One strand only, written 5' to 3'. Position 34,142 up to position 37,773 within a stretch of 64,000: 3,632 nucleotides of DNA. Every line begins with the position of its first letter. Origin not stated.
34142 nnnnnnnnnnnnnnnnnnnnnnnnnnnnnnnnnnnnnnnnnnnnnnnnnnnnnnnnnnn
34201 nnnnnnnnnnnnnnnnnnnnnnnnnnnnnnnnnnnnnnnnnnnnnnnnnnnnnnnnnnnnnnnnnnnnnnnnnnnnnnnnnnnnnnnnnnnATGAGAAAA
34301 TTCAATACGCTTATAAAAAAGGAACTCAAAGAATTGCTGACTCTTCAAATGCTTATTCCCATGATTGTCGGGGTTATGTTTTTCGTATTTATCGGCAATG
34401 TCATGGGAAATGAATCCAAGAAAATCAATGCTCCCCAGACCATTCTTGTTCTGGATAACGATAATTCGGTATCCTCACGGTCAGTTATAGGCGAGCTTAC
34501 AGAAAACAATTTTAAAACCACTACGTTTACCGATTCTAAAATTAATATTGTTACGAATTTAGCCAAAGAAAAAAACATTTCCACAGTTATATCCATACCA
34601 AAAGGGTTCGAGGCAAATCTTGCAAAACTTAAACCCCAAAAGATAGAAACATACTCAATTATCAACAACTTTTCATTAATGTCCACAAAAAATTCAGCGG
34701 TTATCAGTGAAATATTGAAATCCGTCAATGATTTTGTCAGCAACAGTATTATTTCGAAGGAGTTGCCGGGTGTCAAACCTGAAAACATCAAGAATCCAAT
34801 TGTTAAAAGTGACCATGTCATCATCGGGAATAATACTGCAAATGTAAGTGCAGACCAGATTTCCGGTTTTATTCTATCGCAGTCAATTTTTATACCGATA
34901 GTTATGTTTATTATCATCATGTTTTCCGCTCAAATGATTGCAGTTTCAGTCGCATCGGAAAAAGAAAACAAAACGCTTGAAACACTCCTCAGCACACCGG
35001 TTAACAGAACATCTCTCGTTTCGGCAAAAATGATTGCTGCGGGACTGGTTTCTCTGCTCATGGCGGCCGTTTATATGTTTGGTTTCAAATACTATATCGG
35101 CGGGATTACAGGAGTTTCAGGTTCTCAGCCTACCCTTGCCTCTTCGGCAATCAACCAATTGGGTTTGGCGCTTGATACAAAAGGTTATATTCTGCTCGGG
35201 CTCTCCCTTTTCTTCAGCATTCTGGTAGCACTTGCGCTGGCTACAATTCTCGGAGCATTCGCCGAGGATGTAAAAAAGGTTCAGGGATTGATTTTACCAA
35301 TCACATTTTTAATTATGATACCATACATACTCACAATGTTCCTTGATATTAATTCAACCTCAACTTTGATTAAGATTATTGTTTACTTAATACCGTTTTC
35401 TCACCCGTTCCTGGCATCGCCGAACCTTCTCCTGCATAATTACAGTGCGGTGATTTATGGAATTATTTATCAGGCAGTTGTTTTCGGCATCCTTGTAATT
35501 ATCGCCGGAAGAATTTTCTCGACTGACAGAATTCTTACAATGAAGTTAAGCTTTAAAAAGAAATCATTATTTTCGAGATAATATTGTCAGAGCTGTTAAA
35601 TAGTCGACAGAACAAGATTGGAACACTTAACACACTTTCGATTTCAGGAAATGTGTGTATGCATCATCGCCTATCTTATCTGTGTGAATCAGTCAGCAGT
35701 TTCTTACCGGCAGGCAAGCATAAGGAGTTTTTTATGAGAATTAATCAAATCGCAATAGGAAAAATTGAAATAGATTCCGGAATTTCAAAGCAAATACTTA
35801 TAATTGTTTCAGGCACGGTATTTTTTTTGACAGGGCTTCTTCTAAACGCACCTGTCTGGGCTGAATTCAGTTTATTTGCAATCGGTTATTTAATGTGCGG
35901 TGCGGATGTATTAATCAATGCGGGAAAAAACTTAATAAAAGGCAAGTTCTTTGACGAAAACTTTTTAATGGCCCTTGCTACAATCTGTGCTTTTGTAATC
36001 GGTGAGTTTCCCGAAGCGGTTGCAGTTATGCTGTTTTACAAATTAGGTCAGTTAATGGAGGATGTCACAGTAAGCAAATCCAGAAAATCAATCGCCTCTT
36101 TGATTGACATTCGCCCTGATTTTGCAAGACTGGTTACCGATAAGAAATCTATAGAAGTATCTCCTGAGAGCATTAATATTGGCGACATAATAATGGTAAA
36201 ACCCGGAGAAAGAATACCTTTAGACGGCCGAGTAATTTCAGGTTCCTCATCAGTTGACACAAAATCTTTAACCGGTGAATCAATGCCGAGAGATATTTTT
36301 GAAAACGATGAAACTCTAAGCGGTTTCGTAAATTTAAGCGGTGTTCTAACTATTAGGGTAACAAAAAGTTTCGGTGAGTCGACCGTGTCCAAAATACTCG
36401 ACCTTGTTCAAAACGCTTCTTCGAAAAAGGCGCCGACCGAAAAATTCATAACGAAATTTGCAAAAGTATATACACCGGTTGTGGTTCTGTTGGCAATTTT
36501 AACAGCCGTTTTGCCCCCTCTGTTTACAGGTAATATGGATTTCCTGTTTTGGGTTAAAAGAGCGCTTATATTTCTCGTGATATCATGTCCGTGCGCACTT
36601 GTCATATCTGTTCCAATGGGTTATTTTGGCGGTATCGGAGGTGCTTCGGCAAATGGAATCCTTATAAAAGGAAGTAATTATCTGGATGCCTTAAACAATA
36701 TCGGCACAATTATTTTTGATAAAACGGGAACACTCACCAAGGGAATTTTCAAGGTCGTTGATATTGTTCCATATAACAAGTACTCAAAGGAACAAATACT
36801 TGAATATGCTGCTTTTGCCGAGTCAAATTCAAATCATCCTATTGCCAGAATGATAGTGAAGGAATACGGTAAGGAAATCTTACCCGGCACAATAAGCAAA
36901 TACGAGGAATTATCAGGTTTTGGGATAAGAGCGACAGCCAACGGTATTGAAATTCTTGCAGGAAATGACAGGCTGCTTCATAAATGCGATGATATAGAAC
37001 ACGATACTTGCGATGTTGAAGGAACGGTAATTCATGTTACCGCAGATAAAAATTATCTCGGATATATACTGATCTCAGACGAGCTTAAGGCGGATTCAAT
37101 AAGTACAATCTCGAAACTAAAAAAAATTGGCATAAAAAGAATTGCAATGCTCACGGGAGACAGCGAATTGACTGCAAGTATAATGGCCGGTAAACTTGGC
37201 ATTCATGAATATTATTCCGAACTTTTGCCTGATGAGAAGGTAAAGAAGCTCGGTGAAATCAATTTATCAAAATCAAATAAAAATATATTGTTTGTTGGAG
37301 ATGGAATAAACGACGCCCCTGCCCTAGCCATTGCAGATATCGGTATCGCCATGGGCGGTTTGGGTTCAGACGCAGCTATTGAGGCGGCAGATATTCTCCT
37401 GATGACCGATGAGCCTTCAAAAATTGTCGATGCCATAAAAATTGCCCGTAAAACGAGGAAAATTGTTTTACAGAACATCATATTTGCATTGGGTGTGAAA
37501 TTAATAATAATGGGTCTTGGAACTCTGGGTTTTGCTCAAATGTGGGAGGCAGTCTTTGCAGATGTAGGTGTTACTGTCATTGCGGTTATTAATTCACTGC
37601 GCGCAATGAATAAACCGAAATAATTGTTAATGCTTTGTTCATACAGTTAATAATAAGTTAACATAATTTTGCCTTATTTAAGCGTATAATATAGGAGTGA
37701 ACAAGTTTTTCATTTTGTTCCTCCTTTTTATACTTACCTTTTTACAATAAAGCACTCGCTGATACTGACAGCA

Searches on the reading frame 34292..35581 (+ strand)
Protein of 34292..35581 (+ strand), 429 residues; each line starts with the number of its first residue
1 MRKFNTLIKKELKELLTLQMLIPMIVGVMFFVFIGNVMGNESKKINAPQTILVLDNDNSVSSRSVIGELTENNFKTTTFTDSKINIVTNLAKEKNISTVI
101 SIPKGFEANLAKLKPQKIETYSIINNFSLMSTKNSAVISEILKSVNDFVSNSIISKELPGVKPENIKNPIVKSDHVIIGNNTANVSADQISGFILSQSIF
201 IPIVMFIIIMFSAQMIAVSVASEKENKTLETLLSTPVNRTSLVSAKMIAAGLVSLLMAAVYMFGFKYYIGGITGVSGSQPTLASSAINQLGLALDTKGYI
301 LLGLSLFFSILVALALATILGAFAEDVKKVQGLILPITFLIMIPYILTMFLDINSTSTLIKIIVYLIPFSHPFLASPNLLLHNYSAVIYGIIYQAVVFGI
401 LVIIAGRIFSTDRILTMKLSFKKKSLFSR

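Call 6: search_protein_families(library=ncbifam, proteins=[window:34292-35581:+])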
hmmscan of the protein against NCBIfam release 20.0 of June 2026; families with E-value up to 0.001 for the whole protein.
window:34292-35581:+ (429 aa): 3 families
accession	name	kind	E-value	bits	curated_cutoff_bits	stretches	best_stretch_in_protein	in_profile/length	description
NF041647.1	ABC_perm_CPBP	equivalog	2e-24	86.4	435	1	2-418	3-401/636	ABC transporter permease subunit/CPBP intramembrane protease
NF033858.1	ABC2_perm_RbbA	equivalog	7.1e-07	27.5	1050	1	21-342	561-851/909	ribosome-associated ATPase/putative transporter RbbA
NF038293.1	permease_SagH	equivalog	0.00015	20.7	450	1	7-267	4-247/370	SagH family ABC transporter permease subunit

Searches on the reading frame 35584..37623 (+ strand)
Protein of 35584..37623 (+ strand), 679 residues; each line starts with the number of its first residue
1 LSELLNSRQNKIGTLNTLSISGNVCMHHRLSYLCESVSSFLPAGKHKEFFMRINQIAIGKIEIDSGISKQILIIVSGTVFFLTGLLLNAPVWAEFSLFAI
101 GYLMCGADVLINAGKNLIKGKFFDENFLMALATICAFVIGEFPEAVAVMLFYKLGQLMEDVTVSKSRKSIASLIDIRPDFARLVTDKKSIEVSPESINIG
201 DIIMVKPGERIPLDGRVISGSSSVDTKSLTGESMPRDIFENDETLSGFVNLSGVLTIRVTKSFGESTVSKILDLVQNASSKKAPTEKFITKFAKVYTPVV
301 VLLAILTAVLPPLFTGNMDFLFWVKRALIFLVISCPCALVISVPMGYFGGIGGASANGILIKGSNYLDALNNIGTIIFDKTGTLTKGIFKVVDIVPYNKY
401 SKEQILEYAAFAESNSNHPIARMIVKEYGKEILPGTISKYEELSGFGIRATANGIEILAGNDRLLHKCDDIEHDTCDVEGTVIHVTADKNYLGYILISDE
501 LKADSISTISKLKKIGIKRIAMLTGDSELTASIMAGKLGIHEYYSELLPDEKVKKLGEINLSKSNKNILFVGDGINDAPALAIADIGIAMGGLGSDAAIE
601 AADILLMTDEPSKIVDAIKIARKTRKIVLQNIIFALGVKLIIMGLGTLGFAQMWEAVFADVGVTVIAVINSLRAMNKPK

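Call 6: search_protein_families(library=ncbifam, proteins=[window:35584-37623:+])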
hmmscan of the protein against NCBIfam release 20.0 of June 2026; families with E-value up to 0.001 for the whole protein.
window:35584-37623:+ (679 aa): 20 families
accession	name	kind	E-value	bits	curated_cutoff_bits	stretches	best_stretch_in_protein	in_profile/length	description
TIGR01525.1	ATPase-IB_hvy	subfamily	1.4e-171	572.2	346.25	1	126-673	2-559/560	heavy metal translocating P-type ATPase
TIGR01512.1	ATPase-IB2_Cd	subfamily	2.7e-156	521.2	313.5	1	126-675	2-493/494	cadmium family heavy metal-translocating P-type ATPase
NF008262.1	PRK11033.1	equivalog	1.2e-137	460.4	1005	1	78-676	132-729/731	zinc/cadmium/mercury/lead-transporting ATPase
NF033775.1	P_type_ZntA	exception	5.4e-127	425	1240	1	117-677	175-731/732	Zn(II)/Cd(II)/Pb(II) translocating P-type ATPase ZntA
TIGR01511.1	ATPase-IB1_Cu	subfamily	3e-112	376.2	397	1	108-653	4-514/542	copper-translocating P-type ATPase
NF007952.0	PRK10671.1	equivalog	1.8e-95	320.8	1316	1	150-635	298-785/838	copper-exporting P-type ATPase CopA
TIGR01494.1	ATPase_P-type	subfamily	1.5e-74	251.2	62.3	1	150-649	4-463/478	HAD-IC family P-type ATPase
TIGR01497.1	kdpB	equivalog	1.4e-50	172.1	527.9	1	148-623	71-565/675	potassium-transporting ATPase subunit KdpB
TIGR01647.1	ATPase-IIIA_H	equivalog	7.7e-42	143.4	615.5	2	127-431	40-346/755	plasma-membrane proton-efflux P-type ATPase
NF010609.0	PRK14010.1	equivalog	4.9e-39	134.1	1323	1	189-623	114-560/673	K(+)-transporting ATPase subunit B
TIGR01517.1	ATPase-IIB_Ca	equivalog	3.5e-31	108.2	507.05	2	559-640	620-701/882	calcium-translocating P-type ATPase, PMCA-type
TIGR01106.1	ATPase-IIC_X-K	subfamily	8.6e-28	96.7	946.1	2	164-395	126-366/997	Na,H/K antiporter P-type ATPase subunit alpha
TIGR01522.1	ATPase-IIA2_Ca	equivalog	3.4e-27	94.6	798.3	2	560-624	582-646/854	calcium-transporting P-type ATPase, PMR1-type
TIGR01116.1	ATPase-IIA1_Ca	equivalog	4.5e-24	84.6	703.4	2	470-623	436-600/799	calcium-translocating P-type ATPase, SERCA-type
TIGR01523.1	ATPase-IID_K-Na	equivalog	4.8e-23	80.7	645.05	2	549-637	677-767/997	potassium/sodium efflux P-type ATPase, fungal-type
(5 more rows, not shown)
